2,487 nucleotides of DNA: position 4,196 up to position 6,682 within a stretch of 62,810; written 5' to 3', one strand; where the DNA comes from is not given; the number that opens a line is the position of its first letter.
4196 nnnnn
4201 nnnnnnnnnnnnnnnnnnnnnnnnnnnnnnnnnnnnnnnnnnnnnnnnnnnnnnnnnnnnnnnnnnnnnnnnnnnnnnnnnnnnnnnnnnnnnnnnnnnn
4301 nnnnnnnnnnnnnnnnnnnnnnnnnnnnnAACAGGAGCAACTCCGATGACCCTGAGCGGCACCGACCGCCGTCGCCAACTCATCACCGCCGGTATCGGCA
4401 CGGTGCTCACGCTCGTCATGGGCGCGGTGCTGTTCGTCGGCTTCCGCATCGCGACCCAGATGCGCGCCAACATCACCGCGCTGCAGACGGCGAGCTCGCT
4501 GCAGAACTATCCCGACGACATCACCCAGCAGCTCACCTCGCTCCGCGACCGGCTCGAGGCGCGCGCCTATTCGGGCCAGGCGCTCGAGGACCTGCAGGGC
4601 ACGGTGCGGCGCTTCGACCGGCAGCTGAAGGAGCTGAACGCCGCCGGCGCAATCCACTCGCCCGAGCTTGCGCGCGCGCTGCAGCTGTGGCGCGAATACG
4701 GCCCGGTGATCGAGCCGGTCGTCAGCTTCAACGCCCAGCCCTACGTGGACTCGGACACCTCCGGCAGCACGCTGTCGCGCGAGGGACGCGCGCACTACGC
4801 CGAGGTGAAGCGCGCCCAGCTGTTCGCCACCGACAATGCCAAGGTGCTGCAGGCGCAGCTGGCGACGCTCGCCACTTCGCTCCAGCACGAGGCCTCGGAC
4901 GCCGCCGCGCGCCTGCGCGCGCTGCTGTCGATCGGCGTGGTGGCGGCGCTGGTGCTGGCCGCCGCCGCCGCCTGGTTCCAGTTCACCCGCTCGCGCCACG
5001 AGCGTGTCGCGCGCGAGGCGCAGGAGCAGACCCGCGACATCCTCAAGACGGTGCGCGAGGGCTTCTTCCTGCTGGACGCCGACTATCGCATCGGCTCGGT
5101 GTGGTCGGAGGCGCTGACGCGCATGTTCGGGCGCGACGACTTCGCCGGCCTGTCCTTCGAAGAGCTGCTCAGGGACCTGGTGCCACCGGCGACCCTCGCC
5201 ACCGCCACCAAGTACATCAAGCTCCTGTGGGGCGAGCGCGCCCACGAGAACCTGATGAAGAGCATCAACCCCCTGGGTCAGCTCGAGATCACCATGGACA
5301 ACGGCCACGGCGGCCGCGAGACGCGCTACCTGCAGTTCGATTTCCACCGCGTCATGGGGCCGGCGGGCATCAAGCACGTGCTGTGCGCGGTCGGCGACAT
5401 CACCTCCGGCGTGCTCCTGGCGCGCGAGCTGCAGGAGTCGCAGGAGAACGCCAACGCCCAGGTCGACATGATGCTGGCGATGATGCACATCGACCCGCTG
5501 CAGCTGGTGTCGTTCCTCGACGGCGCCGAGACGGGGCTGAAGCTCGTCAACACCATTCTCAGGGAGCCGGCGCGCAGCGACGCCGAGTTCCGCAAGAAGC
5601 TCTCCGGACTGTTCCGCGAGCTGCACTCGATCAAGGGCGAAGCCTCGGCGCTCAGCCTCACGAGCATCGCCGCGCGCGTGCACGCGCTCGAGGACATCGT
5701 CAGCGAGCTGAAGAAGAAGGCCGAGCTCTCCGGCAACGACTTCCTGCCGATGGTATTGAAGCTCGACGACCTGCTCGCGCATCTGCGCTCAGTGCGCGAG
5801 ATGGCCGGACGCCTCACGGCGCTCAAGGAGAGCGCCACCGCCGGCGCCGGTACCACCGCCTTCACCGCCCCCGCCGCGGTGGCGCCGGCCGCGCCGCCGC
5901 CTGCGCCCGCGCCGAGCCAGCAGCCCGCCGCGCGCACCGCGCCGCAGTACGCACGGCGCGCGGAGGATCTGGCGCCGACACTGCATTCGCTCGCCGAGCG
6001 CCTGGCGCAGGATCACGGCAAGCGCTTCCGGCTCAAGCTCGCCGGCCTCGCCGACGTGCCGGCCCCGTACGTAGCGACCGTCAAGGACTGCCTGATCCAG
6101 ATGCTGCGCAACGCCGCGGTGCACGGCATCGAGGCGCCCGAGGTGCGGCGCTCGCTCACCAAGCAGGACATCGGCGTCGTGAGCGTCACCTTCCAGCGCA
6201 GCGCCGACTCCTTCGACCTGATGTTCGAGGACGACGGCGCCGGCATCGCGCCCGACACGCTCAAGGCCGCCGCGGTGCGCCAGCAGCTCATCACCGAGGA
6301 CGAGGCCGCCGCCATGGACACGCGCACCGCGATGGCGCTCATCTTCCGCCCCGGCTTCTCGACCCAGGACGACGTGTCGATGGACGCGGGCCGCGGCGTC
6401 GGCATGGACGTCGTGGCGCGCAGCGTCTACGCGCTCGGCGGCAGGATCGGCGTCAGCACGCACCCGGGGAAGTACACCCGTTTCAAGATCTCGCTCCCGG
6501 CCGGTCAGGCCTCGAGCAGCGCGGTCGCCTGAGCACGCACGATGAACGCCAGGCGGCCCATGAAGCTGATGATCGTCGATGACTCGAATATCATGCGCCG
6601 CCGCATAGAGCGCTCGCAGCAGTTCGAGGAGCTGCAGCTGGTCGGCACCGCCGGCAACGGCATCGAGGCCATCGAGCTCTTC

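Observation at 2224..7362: Compact tonB-like / CheA-like kinase / CheY / CheX operon with no chemotaxis, motility or ExbBD partners: candidate phosphorelay-controlled envelope-spanning module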

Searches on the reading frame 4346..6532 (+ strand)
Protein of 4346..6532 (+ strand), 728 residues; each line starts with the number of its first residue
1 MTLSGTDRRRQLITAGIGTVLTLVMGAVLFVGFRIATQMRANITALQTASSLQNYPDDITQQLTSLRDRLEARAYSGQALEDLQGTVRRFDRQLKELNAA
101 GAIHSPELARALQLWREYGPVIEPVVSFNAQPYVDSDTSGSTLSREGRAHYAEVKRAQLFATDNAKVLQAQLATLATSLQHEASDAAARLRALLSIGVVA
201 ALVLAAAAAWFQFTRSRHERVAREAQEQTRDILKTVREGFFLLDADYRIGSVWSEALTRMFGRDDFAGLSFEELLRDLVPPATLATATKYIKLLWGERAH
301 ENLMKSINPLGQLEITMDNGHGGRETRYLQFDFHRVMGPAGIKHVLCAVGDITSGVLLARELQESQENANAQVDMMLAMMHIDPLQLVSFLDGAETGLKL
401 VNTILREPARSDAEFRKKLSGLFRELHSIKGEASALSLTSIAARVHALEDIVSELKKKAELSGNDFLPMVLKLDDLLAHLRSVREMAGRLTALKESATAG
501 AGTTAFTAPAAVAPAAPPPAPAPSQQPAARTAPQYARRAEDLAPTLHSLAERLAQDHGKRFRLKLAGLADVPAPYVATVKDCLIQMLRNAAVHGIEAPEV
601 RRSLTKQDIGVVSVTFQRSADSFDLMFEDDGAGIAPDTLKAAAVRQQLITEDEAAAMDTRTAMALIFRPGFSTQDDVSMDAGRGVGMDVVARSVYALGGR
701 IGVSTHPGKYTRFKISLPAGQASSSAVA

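Call 3: search_protein_families(library=pfam, proteins=[window:4346-6532:+], max_evalue=0.1)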
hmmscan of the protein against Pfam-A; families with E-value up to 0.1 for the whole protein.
window:4346-6532:+ (728 aa): 2 families
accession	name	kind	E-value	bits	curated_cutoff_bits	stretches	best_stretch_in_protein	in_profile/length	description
PF02518.31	HATPase_c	-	1e-12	48.9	26.4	1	581-719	4-109/111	Histidine kinase-, DNA gyrase B-, and HSP90-like ATPase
PF01627.28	Hpt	-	2.7e-07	31.2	24.6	1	390-481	6-82/84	Hpt domain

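Call 4: search_protein_families(library=ncbifam, proteins=[window:4346-6532:+], max_evalue=0.1)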
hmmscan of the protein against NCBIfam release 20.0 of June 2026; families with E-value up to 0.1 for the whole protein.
window:4346-6532:+ (728 aa): 23 families
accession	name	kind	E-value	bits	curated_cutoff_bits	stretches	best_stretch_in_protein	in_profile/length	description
NF041336.1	CheA_Halo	equivalog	1.5e-42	146.2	950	2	549-722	366-540/666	chemotaxis protein CheA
NF007835.0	PRK10547.1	equivalog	1.8e-28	99.6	793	2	552-719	358-523/670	chemotaxis protein CheA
NF008298.1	PRK11086.1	subfamily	6.1e-09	34.8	520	1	652-720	464-526/529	DcuS/MalK family sensor histidine kinase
NF007688.0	PRK10364.1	equivalog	1.7e-06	27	479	1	610-719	371-451/460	two-component system sensor histidine kinase ZraS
NF010411.0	PRK13837.1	equivalog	9.2e-06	23.9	647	1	651-723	613-679/828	two-component system VirA-like sensor kinase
NF008468.0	PRK11360.1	equivalog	3.1e-05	22.5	646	1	651-723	546-612/616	two-component system sensor histidine kinase AtoS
NF046044.1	PnpS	equivalog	9.5e-05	21.6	400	0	681-718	353-390/390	two-component system histidine kinase PnpS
NF052573.1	HisKinEspAMyxo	equivalog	0.00031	18.9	1400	1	654-721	550-613/755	serine histidine kinase EspA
NF052574.1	HisKinEspCMyxo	equivalog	0.00036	18.8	1200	1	640-725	562-643/785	serine histidine kinase EspC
NF046020.1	HisKinCckABruc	equivalog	0.0016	16.3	1000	1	652-721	644-709/868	cell cycle histidine kinase CckA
NF047497.1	HK_LIC_12097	equivalog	0.0017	17.2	500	0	648-719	300-366/367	LIC_12097 family sensor histidine kinase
NF041831.1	NO_HK_NahK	exception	0.0056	14.7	1500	1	677-724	669-716/854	hybrid sensor histidine kinase/response regulator NahK/ErcS'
NF008070.2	PRK10807.1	equivalog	0.007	15.1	525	1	37-98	452-513/542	intermembrane transport protein PqiB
NF041777.1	sens_FixL_Rhizob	equivalog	0.0074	15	850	0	663-721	430-483/485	sensor protein FixL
TIGR02916.1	PEP_his_kin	equivalog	0.023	13.2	300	1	651-718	617-679/679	XrtA/PEP-CTERM system histidine kinase PrsK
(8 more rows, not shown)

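Call 6: find_homologous_proteins(query=window:4346-6532:+)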
Query window:4346-6532:+ (728 aa): 1985 proteins with E <= 0.001 among 8000 candidates; the best 120 are listed.
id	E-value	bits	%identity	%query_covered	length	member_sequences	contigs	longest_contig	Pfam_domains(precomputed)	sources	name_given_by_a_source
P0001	0.0e+0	1555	99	100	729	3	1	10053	PF02518.32,PF01627.29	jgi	jgi:signal transduction histidine kinase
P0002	0.0e+0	1500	95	100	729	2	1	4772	PF02518.32,PF01627.29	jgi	-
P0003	0.0e+0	1457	91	100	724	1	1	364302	PF02518.32,PF01627.29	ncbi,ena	-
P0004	0.0e+0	1457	92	100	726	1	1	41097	PF02518.32,PF01627.29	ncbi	-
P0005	0.0e+0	1453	91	100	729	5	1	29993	PF02518.32,PF01627.29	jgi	-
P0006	0.0e+0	1446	91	100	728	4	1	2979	PF02518.32,PF01627.29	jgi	jgi:two-component system chemotaxis sensor kinase CheA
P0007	0.0e+0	1437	89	100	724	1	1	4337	PF02518.32,PF01627.29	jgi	jgi:two-component system, chemotaxis family, sensor kinase CheA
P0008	0.0e+0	1437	90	100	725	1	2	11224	PF02518.32,PF01627.29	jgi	jgi:two-component system chemotaxis sensor kinase CheA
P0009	0.0e+0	1428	89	100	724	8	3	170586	PF02518.32,PF01627.29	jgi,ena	-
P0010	0.0e+0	1426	89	100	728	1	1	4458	PF02518.32,PF01627.29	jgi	jgi:signal transduction histidine kinase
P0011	0.0e+0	1425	89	100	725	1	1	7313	PF02518.32,PF01627.29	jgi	jgi:two-component system, chemotaxis family, sensor kinase CheA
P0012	0.0e+0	1421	90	100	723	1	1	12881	PF02518.32,PF01627.29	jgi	jgi:two-component system chemotaxis sensor kinase CheA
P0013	0.0e+0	1417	89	100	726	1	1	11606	PF02518.32,PF01627.29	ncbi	-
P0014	0.0e+0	1417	89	100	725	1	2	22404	PF02518.32,PF01627.29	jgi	jgi:two-component system chemotaxis sensor kinase CheA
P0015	0.0e+0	1416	88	99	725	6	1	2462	PF02518.32,PF01627.29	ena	-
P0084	0.0e+0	1208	76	100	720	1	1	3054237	PF02518.32,PF01627.29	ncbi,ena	-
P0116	0.0e+0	1202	75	100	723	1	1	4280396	PF02518.32,PF01627.29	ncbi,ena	-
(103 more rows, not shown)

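Call 7: find_encoding_contigs(protein=P0116, flank=8000, max_places=2)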
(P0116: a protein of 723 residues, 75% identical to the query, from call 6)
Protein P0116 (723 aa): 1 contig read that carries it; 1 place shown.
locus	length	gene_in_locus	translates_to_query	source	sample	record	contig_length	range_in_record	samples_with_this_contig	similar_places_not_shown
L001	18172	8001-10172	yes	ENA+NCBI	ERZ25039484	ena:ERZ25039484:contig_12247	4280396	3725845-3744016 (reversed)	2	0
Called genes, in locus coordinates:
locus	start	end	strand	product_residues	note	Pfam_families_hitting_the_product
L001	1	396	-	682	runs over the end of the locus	PF00009:GTP_EFTU, PF01926:MMR_HSR1, PF22042:EF-G_D2, PF14492:EFG_III, PF03764:EFG_IV, PF00679:EFG_C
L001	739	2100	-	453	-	PF04293:SpoVR, PF24755:SpoVR_C (weak)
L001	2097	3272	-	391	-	PF04285:DUF444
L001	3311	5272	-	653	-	PF08298:AAA_PrkA, PF06798:PrkA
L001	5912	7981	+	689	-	PF03544:TonB_C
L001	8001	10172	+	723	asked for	PF01627:Hpt, PF02518:HATPase_c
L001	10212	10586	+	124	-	PF00072:Response_reg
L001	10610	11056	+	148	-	PF13690:CheX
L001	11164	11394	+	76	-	-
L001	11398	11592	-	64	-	-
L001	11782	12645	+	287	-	PF02016:Peptidase_S66, PF17676:Peptidase_S66C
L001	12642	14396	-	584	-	PF05960:DUF885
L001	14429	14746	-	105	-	PF14255:Zn_ribbon_21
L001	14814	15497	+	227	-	-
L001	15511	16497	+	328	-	PF01963:TraB_PrgY_gumN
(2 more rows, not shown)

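Call 8: find_encoding_contigs(protein=P0084, flank=8000, max_places=2)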
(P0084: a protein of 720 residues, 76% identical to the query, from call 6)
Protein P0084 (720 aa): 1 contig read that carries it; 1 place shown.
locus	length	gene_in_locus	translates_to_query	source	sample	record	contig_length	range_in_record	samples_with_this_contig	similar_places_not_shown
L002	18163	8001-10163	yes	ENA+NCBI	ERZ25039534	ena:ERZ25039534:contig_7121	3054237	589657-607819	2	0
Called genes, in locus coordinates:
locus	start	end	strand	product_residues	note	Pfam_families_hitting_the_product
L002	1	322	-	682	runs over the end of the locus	PF00009:GTP_EFTU, PF01926:MMR_HSR1, PF22042:EF-G_D2, PF03144:GTP_EFTU_D2 (faint), PF14492:EFG_III, PF03764:EFG_IV, PF00679:EFG_C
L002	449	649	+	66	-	-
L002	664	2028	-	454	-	PF04293:SpoVR, PF24755:SpoVR_C (weak)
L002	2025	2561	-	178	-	PF04285:DUF444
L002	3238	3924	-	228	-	PF06798:PrkA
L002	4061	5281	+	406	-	-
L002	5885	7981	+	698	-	PF03544:TonB_C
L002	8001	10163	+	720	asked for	PF01627:Hpt, PF02518:HATPase_c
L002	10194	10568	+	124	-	PF00072:Response_reg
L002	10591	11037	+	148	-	PF13690:CheX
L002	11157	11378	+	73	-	-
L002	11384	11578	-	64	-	-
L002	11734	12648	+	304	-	PF02016:Peptidase_S66, PF17676:Peptidase_S66C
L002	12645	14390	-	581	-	PF05960:DUF885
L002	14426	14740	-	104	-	PF14255:Zn_ribbon_21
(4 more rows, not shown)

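Call 32: search_protein_representatives(protein=window:4346-6532:+)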
Query: 728 residues. Proteins with E-value up to 0.001 (for the whole library): 35875; up to 1e-10: 28790; up to 1e-30: 1303. The best 150 are listed.
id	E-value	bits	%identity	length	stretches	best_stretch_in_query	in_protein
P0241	0.0e+00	1032.8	67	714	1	1-728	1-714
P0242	1.2e-205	701.5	77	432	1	279-728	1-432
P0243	2.2e-193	660.9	50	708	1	19-728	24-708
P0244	2.4e-193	660.8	48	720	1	10-728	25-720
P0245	6.4e-178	609.8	57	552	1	196-728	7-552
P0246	7.8e-169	579.8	43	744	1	16-726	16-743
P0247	3.1e-162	558.0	55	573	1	186-728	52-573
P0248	5.3e-162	557.3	62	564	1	6-447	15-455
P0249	6.6e-157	540.4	40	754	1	14-727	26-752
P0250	1.3e-152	526.2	42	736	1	25-721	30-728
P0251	1.5e-144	499.6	42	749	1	108-722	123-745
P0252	1.5e-144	499.5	40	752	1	23-727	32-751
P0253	8.8e-142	490.4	41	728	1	17-728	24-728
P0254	6.7e-139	480.9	49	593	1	11-471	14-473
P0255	8.3e-138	477.3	39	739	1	12-723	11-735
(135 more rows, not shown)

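Call 37: find_related_loci(query=A4, collection=genome_contigs, flank=8000)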
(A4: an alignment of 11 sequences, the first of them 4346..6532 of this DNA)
Query A4 (728 aa) in genome_contigs; peptide patterns used: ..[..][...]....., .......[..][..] (x = any residue, [..] = any of these).
600 stretches matched a pattern (row limit reached: there are more); 562 encode a relative of the query (tblastn E <= 1e-3); the best 80 are kept; 80 distinct loci.
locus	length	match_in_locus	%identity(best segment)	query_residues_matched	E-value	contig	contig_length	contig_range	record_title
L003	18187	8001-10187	76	1-725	0e+0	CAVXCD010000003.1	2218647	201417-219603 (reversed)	MAG: uncultured Gammaproteobacteria bacterium isolate MFD03399.bin.1.83 genome assembly, contig: contig_7620, whole geno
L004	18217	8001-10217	73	1-728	0e+0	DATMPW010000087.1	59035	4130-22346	MAG TPA_asm: Steroidobacteraceae bacterium isolate SMAG_U12912 k141_2169658, whole genome shotgun sequence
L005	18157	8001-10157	75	1-725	0e+0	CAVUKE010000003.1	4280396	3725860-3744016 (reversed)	MAG: uncultured proteobacterium isolate MFD01716.bin.2.9 genome assembly, contig: contig_12247, whole genome shotgun seq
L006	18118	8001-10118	74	1-718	0e+0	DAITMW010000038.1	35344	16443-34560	MAG TPA_asm: Steroidobacteraceae bacterium isolate CTOTU9903 NODE_263_length_35344_cov_8.880388, whole genome shotgun se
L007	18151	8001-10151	74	1-728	0e+0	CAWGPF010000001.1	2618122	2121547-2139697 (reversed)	MAG: uncultured proteobacterium isolate MFD05512.bin.1.63 genome assembly, contig: contig_15622, whole genome shotgun se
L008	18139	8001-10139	75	1-719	0e+0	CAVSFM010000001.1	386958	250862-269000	MAG: uncultured proteobacterium isolate MFD01872.bin.1.212 genome assembly, contig: contig_110082, whole genome shotgun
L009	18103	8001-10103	74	1-718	0e+0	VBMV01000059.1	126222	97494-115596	MAG: Gammaproteobacteria bacterium isolate GP_4 14_0903_02_20cm_scaffold_24, whole genome shotgun sequence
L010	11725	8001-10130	72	1-721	0e+0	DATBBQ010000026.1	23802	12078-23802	MAG TPA_asm: Steroidobacteraceae bacterium isolate SMAG_U5763 k141_4445953, whole genome shotgun sequence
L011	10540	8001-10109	74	1-718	0e+0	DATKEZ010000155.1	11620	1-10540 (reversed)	MAG TPA_asm: Steroidobacteraceae bacterium isolate SMAG_U14512 k141_492212, whole genome shotgun sequence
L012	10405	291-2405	68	1-728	0e+0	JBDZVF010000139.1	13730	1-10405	MAG: Pseudomonadota bacterium isolate PE_dung25 NODE_1748_length_13730, whole genome shotgun sequence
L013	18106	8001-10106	68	1-718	0e+0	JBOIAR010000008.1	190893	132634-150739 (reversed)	MAG: Steroidobacteraceae bacterium isolate SE1507_metabat2.bin.16 NODE_19_length_190893_cov_7.378909, whole genome shotg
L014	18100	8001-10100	67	1-718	0e+0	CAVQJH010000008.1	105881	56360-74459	MAG: uncultured proteobacterium isolate MFD10064.bin.1.46 genome assembly, contig: contig_33447, whole genome shotgun se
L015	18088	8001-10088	66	1-718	0e+0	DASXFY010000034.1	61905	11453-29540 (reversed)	MAG TPA_asm: Steroidobacteraceae bacterium isolate SMAG_U5150 k141_3110748, whole genome shotgun sequence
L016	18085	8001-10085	61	1-719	0e+0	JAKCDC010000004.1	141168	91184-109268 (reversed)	MAG: Proteobacteria bacterium isolate YS4.bin54 NODE_43_length_141168_cov_4.024461, whole genome shotgun sequence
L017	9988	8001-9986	66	1-677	0e+0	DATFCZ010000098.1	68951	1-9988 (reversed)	MAG TPA_asm: Steroidobacteraceae bacterium isolate SMAG_U8567 k141_1582138, whole genome shotgun sequence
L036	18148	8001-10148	39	11-718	3e-160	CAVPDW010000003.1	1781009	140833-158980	MAG: uncultured Gammaproteobacteria bacterium isolate MFD00008.bin.1.30 genome assembly, contig: contig_17397, whole gen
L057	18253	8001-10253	38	19-726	4e-143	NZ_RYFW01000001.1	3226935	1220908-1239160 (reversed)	Peristeroidobacter agariperforans strain KA5-B Scaffold1_1, whole genome shotgun sequence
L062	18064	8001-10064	35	27-719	2e-124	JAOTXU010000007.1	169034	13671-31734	MAG: Gammaproteobacteria bacterium isolate 21_Jan_SF_Bin23 21_Jan_SF_Bin23_scaffold_36_c1, whole genome shotgun sequence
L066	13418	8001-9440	40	218-719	3e-108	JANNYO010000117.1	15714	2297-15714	MAG: Rhodanobacteraceae bacterium isolate VAR_34_concoct_115_sub VAR_34_k141_694528, whole genome shotgun sequence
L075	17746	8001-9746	32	93-719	3e-94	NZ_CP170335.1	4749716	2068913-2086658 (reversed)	Motilimonas cestriensis strain Spo1_1 chromosome, complete genome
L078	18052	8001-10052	30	17-718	1e-92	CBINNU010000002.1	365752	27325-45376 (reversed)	MAG TPA_asm: uncultured Cellvibrio sp. isolate SRR16817062_concoct_63 genome assembly, contig: ERZ27393189.6, whole geno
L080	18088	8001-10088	29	8-717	5e-92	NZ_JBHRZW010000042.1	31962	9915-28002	Neisseria musculi strain CCUG 68283 platanus_K_default_42, whole genome shotgun sequence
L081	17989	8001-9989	31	27-719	4e-92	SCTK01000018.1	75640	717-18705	MAG: Burkholderiaceae bacterium isolate FW300_bin.58 FW300_bin.58-141598, whole genome shotgun sequence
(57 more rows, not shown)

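Call 41: search_protein_families(library=pfam, proteins=[L036:214-3078:+, L036:3075-4250:+, L036:4536-6602:+, L036:6613-7974:+, L036:10979-11989:-, L036:11986-14460:-, L057:5844-6800:-, L057:11240-12751:+, L057:12748-14106:-, L057:4995-5843:+], max_evalue=0.01)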
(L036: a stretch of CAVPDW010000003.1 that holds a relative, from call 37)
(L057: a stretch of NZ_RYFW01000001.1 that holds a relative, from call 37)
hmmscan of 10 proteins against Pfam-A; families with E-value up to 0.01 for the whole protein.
L036:214-3078:+ (954 aa): 3 families
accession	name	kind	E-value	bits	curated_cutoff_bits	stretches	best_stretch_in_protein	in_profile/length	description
PF13365.12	Trypsin_2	-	2.7e-16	61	27.6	1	74-210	1-144/144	Trypsin-like peptidase domain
PF03544.19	TonB_C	-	3.8e-13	50.1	24.6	1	877-952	4-79/79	Gram-negative bacterial TonB protein C-terminal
PF00089.32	Trypsin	-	2.5e-05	24.6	20.6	1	189-220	173-204/220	Trypsin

L036:3075-4250:+ (391 aa): 0 families

L036:4536-6602:+ (688 aa): 1 family
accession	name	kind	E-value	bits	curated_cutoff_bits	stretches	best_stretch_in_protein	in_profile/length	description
PF03544.19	TonB_C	-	3.1e-17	63.2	24.6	1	610-685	3-78/79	Gram-negative bacterial TonB protein C-terminal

L036:6613-7974:+ (453 aa): 8 families
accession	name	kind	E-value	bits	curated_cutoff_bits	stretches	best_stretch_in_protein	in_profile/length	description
PF00069.31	Pkinase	-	1.2e-45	156.4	31.7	1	179-420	1-251/263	Protein kinase domain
PF07714.23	PK_Tyr_Ser-Thr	-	1.1e-29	104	23.1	1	182-420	4-248/258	Protein tyrosine and serine/threonine kinase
PF01636.29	APH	-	3e-10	40.7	23.2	1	297-332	170-206/239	Phosphotransferase enzyme family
PF03109.22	ABC1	-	6.3e-05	22.7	22.9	1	253-324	143-215/244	ABC1 atypical kinase-like domain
PF06293.20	Kdo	-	7.2e-05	22.8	21.3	1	281-329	123-175/207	Lipopolysaccharide kinase (Kdo/WaaP) family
PF01163.29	RIO1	-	0.00013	22.1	22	1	271-326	100-154/187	RIO domain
PF19974.5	TCAD9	-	0.00022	21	40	1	208-333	243-335/429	Ternary complex associated domain 9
PF17667.7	Pkinase_fungal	-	0.00028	20.2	24.1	1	287-364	297-379/387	Fungal protein kinase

L036:10979-11989:- (336 aa): 5 families
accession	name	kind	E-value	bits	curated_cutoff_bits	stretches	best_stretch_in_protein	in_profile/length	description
PF02826.25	2-Hacid_dh_C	-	1e-59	201.4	25.1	1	116-288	2-178/178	D-isomer specific 2-hydroxyacid dehydrogenase, NAD binding domain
PF00389.36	2-Hacid_dh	-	8.3e-14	51.8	24.6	1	31-313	21-127/134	D-isomer specific 2-hydroxyacid dehydrogenase, catalytic domain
PF03807.23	F420_oxidored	-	0.0028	18.7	21.6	1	150-205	2-63/94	NADP oxidoreductase coenzyme F420-dependent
PF03446.21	NAD_binding_2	-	0.0036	17.8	21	1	150-221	2-75/161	NAD binding domain of 6-phosphogluconate dehydrogenase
PF07991.19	KARI_N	-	0.0093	16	20.6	0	145-207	2-66/165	Acetohydroxy acid isomeroreductase, NADPH-binding domain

L036:11986-14460:- (824 aa): 3 families
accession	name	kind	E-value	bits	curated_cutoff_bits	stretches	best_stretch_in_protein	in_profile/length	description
PF00593.30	TonB_dep_Rec_b-barrel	-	2.8e-22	80.6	27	1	362-785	33-435/436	TonB dependent receptor-like, beta-barrel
PF25183.1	OMP_b-brl_4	-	6.7e-11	41.7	30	1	485-535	351-401/838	Outer membrane beta barrel domain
PF07715.20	Plug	-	0.0008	20.3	23.9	1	157-252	5-105/107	TonB-dependent Receptor Plug Domain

L057:5844-6800:- (318 aa): 1 family
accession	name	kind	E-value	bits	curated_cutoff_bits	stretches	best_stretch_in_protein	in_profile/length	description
PF03372.29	Exo_endo_phos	-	1.6e-31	110.1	24.5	1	105-307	1-225/225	Endonuclease/Exonuclease/phosphatase family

L057:11240-12751:+ (503 aa): 1 family
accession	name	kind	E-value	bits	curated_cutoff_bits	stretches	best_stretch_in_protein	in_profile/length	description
PF03544.19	TonB_C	-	4.2e-22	78.8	24.6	1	424-501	2-79/79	Gram-negative bacterial TonB protein C-terminal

L057:12748-14106:- (452 aa): 2 families
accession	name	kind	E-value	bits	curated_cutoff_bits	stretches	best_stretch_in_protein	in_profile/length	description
PF07690.21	MFS_1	-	1.7e-10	40.8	33.4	1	35-341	2-304/347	Major Facilitator Superfamily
PF03219.20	TLC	-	1e-06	28.3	21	1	236-387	278-449/491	TLC ATP/ADP transporter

L057:4995-5843:+ (282 aa): 3 families
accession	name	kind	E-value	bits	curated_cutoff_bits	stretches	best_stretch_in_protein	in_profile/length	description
PF01936.24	NYN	-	2.5e-36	125.8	24.2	1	9-152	2-144/145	NYN domain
PF12872.13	OST-HTH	-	0.00022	21.4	23.8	1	211-255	11-54/71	OST-HTH/LOTUS domain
PF18475.7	PIN7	-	0.0015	19.6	34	1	71-123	49-100/103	PIN domain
